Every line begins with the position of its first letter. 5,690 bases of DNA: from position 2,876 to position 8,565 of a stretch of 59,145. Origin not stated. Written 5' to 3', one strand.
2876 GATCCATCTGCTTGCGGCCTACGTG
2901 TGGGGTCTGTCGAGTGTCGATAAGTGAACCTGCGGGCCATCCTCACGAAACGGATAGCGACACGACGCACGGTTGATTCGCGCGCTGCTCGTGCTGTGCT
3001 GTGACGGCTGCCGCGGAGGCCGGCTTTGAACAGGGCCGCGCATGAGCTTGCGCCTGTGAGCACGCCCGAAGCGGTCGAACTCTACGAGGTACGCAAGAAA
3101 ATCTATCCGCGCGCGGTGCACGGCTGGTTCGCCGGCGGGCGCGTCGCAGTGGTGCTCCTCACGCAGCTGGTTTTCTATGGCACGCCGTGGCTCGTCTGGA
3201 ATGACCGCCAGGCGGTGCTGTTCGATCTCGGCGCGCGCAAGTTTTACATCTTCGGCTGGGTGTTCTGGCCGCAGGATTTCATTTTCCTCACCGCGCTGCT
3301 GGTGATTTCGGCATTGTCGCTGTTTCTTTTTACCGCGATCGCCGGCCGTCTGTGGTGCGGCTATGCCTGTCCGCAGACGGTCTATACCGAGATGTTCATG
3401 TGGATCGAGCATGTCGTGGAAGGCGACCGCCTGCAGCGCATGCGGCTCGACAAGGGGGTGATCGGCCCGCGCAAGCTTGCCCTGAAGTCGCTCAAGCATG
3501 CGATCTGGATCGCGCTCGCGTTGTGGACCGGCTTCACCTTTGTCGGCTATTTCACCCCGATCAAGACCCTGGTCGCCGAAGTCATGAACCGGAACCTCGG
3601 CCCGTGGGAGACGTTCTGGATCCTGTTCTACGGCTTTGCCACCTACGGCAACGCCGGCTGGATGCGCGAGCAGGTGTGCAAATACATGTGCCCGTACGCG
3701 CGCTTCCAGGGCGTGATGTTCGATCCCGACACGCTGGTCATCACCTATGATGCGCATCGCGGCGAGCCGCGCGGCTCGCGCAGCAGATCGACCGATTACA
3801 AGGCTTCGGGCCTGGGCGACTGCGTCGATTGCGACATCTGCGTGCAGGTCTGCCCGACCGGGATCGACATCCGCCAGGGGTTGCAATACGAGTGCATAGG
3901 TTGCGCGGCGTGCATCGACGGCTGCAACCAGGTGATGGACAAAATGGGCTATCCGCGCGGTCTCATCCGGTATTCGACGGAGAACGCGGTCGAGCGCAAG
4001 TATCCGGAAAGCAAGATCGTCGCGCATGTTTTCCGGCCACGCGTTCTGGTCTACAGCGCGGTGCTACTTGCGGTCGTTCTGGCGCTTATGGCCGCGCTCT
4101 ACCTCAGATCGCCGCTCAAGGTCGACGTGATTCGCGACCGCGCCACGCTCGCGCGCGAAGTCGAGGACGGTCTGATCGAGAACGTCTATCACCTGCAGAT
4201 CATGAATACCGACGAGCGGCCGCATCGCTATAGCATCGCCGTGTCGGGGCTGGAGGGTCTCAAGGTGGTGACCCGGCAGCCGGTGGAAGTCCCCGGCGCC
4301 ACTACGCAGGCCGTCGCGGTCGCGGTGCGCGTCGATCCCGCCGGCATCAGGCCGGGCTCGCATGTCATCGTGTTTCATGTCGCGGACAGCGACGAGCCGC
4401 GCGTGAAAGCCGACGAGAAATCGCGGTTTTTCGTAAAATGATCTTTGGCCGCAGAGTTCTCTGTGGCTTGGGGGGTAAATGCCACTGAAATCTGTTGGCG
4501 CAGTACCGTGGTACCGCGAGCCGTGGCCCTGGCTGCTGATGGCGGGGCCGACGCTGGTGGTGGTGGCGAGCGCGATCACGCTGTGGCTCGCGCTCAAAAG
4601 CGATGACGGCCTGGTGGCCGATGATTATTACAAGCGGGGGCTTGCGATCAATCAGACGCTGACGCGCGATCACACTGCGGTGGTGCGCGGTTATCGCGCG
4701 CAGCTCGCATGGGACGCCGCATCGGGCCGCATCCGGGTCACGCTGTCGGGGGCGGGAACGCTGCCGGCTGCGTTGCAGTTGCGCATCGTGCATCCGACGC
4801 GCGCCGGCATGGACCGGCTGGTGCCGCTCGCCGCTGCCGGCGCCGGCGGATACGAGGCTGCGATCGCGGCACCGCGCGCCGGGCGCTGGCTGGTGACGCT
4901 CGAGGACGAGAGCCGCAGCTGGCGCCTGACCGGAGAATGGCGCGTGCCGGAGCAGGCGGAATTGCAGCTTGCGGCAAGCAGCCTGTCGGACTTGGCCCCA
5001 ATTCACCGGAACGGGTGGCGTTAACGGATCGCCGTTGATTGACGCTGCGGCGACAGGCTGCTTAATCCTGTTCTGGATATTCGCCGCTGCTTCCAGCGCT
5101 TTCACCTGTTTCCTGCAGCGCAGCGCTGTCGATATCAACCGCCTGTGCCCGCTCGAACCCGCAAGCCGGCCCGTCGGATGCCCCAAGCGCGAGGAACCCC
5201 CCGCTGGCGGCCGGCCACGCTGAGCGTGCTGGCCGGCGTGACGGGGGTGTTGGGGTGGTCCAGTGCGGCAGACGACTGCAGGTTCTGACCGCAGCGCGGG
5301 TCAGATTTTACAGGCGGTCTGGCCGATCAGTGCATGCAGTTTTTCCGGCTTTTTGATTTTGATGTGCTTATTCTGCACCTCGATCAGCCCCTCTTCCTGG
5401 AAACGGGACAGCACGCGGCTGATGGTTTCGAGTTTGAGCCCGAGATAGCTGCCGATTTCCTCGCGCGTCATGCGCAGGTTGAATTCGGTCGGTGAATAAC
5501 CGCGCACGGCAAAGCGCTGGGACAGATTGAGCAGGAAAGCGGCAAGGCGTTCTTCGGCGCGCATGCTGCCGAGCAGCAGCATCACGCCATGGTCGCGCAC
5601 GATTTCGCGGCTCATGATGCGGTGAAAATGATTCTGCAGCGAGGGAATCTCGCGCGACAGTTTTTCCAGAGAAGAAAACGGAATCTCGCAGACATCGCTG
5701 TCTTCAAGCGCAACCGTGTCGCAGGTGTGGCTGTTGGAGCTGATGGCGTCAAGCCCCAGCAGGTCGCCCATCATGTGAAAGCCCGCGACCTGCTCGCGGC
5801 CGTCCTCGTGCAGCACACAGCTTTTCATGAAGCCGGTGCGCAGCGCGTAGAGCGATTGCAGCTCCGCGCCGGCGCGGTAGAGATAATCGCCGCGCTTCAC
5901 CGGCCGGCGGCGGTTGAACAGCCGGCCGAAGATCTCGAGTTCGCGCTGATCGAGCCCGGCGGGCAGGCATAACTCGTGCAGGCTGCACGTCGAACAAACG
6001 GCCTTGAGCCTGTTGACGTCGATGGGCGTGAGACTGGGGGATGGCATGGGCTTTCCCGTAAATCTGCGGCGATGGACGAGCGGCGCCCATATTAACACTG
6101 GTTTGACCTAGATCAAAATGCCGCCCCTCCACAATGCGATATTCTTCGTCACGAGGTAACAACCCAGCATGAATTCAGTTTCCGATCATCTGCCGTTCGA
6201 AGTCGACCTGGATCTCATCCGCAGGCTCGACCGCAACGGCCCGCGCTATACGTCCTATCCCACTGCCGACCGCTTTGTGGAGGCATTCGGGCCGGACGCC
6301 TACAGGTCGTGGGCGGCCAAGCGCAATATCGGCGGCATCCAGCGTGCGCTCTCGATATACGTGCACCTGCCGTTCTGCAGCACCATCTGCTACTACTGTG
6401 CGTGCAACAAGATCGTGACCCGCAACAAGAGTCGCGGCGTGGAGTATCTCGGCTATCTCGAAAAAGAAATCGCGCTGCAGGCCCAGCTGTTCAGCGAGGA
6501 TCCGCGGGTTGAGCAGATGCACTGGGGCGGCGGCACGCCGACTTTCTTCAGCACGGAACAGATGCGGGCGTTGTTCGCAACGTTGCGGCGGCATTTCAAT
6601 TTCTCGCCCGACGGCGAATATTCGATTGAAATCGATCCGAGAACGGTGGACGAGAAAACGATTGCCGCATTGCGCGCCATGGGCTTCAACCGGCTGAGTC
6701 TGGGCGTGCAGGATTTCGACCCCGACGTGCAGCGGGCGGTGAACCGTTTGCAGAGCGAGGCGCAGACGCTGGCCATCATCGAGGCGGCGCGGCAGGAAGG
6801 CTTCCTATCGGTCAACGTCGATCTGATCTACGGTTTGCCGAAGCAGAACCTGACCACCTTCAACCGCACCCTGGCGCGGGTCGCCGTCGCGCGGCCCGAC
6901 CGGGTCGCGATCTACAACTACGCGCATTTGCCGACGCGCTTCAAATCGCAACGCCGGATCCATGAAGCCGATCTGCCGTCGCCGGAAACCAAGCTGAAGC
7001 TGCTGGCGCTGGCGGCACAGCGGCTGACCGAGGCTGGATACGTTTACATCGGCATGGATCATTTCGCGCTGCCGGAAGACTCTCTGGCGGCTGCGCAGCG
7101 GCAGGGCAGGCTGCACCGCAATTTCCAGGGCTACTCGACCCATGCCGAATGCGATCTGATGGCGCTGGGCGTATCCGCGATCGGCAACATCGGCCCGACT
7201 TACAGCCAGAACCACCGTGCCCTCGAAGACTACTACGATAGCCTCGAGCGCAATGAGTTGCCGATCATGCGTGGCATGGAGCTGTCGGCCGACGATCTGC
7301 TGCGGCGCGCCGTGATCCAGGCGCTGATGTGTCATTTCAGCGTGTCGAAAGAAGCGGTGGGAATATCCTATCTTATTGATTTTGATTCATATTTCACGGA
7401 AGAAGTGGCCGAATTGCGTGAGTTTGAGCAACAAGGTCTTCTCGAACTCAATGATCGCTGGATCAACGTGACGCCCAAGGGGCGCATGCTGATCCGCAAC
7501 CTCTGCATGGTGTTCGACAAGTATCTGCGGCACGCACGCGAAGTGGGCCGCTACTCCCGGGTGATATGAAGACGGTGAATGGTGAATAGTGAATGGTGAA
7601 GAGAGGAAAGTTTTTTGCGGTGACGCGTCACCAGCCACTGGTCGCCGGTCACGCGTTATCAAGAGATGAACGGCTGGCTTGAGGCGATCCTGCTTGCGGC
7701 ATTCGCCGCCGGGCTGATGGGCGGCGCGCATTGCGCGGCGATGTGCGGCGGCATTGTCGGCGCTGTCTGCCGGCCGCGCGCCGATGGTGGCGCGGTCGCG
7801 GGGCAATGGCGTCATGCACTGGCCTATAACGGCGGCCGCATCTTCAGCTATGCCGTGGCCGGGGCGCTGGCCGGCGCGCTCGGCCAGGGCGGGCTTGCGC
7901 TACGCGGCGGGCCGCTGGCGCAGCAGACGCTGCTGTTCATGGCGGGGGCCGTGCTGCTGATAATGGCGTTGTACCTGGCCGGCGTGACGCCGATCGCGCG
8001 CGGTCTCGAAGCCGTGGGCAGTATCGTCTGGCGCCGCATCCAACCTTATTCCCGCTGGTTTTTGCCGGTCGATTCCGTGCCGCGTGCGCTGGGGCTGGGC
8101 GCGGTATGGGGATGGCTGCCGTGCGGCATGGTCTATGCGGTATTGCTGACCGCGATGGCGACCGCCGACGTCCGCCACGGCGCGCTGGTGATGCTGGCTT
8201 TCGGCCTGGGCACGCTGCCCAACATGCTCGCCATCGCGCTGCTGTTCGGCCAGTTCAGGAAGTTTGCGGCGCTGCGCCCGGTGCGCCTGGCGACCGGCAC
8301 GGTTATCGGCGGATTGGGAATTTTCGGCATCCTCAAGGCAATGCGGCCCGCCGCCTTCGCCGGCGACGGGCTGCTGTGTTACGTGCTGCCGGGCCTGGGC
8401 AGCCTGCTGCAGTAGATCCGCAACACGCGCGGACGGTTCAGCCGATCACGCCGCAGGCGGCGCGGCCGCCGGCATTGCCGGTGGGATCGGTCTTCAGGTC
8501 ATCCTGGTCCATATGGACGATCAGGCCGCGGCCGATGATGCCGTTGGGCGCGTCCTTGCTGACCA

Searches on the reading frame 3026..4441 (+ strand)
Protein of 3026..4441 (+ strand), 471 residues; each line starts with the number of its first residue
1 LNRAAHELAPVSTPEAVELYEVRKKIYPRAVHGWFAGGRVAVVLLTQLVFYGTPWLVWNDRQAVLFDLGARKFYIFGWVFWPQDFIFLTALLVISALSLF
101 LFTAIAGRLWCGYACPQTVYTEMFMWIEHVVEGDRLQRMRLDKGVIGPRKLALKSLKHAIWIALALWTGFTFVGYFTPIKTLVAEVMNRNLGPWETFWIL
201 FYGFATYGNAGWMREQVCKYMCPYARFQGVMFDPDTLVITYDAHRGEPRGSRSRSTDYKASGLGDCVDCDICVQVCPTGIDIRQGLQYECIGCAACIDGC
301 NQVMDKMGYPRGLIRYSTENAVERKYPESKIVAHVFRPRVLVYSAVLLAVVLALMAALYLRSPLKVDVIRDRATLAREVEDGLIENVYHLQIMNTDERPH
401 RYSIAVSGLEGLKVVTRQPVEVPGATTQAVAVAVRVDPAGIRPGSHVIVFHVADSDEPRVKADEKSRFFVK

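Call 66: search_protein_families(library=pfam, proteins=[window:3026-4441:+], max_evalue=0.00001)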
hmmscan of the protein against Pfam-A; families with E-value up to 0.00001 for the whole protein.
window:3026-4441:+ (471 aa): 6 families
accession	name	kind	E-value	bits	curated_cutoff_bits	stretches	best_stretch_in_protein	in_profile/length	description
PF13746.11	Fer4_18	-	9.8e-44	148.6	27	1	213-318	1-113/114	4Fe-4S dicluster domain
PF11614.14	FixG_C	-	1.4e-32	112.8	25.6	1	355-470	2-118/119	IG-like fold at C-terminal of FixG, putative oxidoreductase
PF12801.12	Fer4_5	-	5.3e-08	33.1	22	1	91-127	4-41/48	4Fe-4S binding domain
PF12838.12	Fer4_7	-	3.7e-07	30.9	27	0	218-280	8-52/52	4Fe-4S dicluster domain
PF13187.11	Fer4_9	-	6.3e-07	29.8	27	0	218-279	8-50/52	4Fe-4S dicluster domain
PF13534.11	Fer4_17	-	2.7e-06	28.3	22.2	0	217-281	7-61/61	4Fe-4S dicluster domain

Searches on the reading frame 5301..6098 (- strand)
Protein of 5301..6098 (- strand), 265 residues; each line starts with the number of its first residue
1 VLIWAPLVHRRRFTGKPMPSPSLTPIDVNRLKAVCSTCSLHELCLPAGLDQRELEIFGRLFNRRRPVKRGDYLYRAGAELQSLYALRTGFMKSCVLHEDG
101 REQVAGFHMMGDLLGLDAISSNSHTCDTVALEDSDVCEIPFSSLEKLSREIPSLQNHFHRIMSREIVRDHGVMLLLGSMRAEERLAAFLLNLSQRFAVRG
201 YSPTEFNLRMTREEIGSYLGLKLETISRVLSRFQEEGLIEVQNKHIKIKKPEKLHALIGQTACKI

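Call 66: search_protein_families(library=pfam, proteins=[window:5301-6098:-], max_evalue=0.00001)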
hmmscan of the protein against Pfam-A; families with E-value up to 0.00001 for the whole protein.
window:5301-6098:- (265 aa): 3 families
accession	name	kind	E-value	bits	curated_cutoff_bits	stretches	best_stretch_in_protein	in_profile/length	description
PF13545.12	HTH_Crp_2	-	2.1e-21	76.1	27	1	183-256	1-69/70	Crp-like helix-turn-helix domain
PF00027.35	cNMP_binding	-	7.3e-16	58.4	27.5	1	65-148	2-86/89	Cyclic nucleotide-binding domain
PF00325.26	Crp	-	1.4e-13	50.8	21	1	208-239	1-32/32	Bacterial regulatory proteins, crp family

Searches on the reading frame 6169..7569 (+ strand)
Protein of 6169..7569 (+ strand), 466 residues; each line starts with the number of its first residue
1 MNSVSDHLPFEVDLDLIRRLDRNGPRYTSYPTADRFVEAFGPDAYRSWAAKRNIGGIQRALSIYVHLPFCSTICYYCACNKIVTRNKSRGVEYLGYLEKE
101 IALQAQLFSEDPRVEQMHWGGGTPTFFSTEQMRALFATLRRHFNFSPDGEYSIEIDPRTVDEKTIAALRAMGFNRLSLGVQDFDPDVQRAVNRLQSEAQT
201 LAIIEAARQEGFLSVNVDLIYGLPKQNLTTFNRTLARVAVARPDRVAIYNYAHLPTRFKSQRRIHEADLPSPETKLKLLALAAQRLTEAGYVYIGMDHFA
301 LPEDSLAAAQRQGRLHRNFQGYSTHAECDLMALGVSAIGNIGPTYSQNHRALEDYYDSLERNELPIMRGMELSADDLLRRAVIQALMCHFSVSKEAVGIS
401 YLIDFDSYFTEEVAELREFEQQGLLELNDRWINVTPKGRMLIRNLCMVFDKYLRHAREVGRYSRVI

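Call 66: search_protein_families(library=pfam, proteins=[window:6169-7569:+], max_evalue=0.00001)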
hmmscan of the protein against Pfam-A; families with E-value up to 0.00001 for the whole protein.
window:6169-7569:+ (466 aa): 2 families
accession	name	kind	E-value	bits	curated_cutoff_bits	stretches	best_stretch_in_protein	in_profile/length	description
PF04055.27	Radical_SAM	-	8.8e-26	91.5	29.5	1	64-236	1-164/166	Radical SAM superfamily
PF06969.22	HemN_C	-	7.6e-10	39.2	24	1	372-441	1-67/67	HemN C-terminal domain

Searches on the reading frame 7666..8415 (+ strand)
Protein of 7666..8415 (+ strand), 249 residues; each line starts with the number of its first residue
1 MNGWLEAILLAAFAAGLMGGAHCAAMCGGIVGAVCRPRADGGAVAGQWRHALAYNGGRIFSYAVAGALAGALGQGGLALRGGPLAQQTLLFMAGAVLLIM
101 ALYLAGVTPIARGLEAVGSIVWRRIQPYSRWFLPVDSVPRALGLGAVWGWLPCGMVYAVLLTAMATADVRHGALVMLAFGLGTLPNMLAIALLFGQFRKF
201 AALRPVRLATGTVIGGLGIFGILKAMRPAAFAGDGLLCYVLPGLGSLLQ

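Call 66: search_protein_families(library=pfam, proteins=[window:7666-8415:+], max_evalue=0.00001)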
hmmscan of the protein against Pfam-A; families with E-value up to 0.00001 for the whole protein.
window:7666-8415:+ (249 aa): 1 family
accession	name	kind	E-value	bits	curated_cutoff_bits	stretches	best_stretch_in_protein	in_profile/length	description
PF13386.12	DsbD_2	-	6.7e-49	166.9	24.9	1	11-214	1-194/199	Cytochrome C biogenesis protein transmembrane region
